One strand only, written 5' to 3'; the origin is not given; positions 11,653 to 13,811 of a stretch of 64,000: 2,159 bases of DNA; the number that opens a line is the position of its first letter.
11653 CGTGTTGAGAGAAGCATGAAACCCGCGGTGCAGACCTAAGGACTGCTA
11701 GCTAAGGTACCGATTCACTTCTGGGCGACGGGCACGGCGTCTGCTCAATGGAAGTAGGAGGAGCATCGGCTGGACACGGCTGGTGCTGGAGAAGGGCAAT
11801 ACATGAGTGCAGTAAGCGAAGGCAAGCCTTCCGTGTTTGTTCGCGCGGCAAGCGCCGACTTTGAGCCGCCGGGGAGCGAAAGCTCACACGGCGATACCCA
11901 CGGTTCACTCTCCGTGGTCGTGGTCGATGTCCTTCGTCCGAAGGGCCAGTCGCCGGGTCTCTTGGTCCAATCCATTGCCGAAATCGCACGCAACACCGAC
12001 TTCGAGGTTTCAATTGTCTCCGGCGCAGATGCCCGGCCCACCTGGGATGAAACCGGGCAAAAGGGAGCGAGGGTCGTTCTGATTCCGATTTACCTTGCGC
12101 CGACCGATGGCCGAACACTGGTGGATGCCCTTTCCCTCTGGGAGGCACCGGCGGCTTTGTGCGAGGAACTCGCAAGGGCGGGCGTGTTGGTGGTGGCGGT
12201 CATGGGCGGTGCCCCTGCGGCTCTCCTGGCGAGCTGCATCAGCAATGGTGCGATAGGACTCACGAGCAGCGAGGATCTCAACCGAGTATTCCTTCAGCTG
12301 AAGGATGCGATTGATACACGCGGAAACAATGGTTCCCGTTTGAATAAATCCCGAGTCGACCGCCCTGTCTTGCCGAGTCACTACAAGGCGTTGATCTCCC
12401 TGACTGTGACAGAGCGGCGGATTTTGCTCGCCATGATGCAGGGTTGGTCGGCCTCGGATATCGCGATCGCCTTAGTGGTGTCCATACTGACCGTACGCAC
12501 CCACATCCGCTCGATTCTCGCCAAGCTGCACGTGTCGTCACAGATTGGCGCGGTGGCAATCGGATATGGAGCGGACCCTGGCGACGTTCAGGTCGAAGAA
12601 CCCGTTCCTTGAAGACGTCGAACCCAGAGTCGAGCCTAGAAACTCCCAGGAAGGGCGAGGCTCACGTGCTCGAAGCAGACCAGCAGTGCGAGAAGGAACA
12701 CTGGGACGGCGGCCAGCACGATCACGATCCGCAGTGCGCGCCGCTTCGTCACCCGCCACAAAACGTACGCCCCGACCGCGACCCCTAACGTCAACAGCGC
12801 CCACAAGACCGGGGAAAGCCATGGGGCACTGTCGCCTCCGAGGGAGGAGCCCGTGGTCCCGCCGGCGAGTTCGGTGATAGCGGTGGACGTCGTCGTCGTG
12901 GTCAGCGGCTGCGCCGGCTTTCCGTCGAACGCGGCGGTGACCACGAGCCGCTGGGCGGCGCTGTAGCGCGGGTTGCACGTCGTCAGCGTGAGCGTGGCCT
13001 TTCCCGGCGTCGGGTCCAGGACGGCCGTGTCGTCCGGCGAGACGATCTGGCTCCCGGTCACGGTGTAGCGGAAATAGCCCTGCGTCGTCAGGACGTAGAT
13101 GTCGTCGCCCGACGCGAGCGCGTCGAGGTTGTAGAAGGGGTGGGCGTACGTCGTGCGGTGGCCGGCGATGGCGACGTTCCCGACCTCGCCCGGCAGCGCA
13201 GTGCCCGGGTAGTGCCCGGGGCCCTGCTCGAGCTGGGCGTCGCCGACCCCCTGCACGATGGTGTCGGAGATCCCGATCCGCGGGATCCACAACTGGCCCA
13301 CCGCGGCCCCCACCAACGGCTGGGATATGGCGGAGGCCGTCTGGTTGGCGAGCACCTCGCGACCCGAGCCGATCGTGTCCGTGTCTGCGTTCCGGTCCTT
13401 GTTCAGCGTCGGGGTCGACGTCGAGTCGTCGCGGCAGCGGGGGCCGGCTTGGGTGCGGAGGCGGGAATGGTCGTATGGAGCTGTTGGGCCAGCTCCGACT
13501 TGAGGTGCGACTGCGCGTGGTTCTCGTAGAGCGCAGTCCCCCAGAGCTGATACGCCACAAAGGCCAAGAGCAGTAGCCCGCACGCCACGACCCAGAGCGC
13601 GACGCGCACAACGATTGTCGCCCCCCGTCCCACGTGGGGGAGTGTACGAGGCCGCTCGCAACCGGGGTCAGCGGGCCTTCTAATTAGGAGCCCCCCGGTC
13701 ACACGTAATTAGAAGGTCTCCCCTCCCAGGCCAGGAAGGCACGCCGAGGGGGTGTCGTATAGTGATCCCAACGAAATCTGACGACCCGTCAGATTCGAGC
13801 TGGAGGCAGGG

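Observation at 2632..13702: Csc/WxL-type surface-complex locus with LAXTG substrate, class E sortase and LuxR regulator in a high-GC actinobacterial genome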

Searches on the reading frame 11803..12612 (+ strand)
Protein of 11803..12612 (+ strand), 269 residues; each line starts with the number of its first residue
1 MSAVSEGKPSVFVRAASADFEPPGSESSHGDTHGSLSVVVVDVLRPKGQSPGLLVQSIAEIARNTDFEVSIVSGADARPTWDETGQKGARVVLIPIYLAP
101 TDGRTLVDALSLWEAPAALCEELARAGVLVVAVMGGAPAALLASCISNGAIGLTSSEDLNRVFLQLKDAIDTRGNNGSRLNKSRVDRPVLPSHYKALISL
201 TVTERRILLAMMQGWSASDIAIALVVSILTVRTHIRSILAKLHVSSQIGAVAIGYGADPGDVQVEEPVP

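Call 4: search_protein_families(library=pfam, proteins=[window:11803-12612:+], max_evalue=0.1)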
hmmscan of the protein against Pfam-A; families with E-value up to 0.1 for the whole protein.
window:11803-12612:+ (269 aa): 2 families
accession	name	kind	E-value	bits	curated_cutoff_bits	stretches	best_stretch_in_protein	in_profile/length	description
PF00196.25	GerE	-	1e-09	38.3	23.5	1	199-251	2-54/57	Bacterial regulatory proteins, luxR family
PF08281.18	Sigma70_r4_2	-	0.00025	21.1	25.7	1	195-242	6-54/54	Sigma-70, region 4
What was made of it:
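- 11803..12612 (+): GerE/LuxR-family helix-turn-helix regulator of 269 aa. The N-terminal 190 aa have no confident domain match. PF00196 gives E 1e-9 at 38.3 bits against 23.5 (call 4).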

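Call 13: search_protein_families(library=ncbifam, proteins=[window:11803-12612:+], max_evalue=1)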
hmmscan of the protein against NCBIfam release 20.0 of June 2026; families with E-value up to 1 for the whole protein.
window:11803-12612:+ (269 aa): 28 families (the best 25 are shown)
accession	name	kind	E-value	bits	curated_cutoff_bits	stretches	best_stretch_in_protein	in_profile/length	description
NF008548.0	PRK11475.1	equivalog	5.1e-08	32.7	176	1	199-250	134-185/207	DNA-binding transcriptional activator BglJ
NF052445.1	RespRegMctR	equivalog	2.9e-07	30.1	300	1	169-250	114-195/205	two-component system response regulator MctR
NF047785.1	respo_reg_MadR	equivalog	6.9e-07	28.8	300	1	117-251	69-200/209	MadR family response regulator transcription factor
NF007708.0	PRK10403.1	equivalog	7.5e-07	28.8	343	1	175-251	129-205/215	nitrate/nitrite response regulator protein NarP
TIGR03020.2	EpsA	equivalog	9.2e-07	28.7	170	1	196-252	187-243/247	XrtB/PEP-CTERM-associated transcriptional regulator EpsA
TIGR03541.1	reg_near_HchA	equivalog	1.3e-05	24.8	215.6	1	199-253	171-225/232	PA1136 family autoinducer-binding transcriptional regulator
NF003420.0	PRK04841.1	equivalog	2.9e-05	22.3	537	1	186-252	826-891/903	HTH-type transcriptional regulator MalT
NF007505.1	PRK10100.1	equivalog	3e-05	23.8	250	1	196-251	141-196/204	biofilm master transcriptional regulator CsgD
NF007935.0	PRK10651.1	equivalog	3.3e-05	23.2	250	1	195-250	151-206/216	two-component system response regulator NarL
NF011896.0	PRK15369.1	equivalog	0.00032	20.3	242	1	196-245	146-195/211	two component system response regulator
NF011748.0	PRK15201.1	equivalog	0.00035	20.3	219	1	192-246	126-180/198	fimbria biosynthesis transcriptional regulator FimW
NF041830.1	RR_TF_ErdR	exception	0.00091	19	390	1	195-249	146-200/213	response regulator transcription factor ErdR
NF040749.1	tetrathio_RR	equivalog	0.00096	18.9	290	1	178-246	115-180/191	tetrathionate respiration response regulator TtrR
NF041232.1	BagY_FevT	exception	0.0013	17.6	700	1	209-247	306-344/367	LuxR family transcriptional regulator BagY/FevT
NF009172.0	PRK12519.1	subfamily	0.0055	16.2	222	1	195-243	137-186/194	RNA polymerase sigma factor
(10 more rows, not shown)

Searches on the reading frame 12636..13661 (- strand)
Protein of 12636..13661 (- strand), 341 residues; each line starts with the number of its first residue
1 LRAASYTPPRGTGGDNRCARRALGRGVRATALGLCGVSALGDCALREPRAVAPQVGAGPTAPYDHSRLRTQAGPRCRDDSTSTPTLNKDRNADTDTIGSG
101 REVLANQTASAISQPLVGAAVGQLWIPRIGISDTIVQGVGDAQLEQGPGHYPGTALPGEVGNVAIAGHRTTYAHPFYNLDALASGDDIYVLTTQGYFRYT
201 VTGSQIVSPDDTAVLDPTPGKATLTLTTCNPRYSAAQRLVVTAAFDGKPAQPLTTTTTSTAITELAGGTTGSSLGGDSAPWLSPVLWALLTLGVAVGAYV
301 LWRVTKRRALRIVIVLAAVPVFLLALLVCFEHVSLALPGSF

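Call 4: search_protein_families(library=pfam, proteins=[window:12636-13661:-], max_evalue=0.1)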
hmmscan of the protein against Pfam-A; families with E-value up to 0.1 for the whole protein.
window:12636-13661:- (341 aa): 3 families
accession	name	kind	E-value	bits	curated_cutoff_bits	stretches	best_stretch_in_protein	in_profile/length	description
PF04203.18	Sortase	-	1.9e-34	118.5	26.6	1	125-244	2-123/125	Sortase domain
PF06403.16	Lamprin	-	0.012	15.9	34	1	102-163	21-83/91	Lamprin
PF06168.16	DUF981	-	0.089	13.2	29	0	247-330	94-177/186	Protein of unknown function (DUF981)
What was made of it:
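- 12636..13702 (-): Class E sortase. It has an N-terminal TM helix, the catalytic domain and a C-terminal TM segment. In this window it carries one frameshift near 13424. Its GC3 matches the flanking genome. The Pfam Sortase domain gives E 1.9e-34 (call 4).
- Checked: The sortase at 12636-13609/13702 contains the Pfam Sortase domain (E 1.9e-34, call 4).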
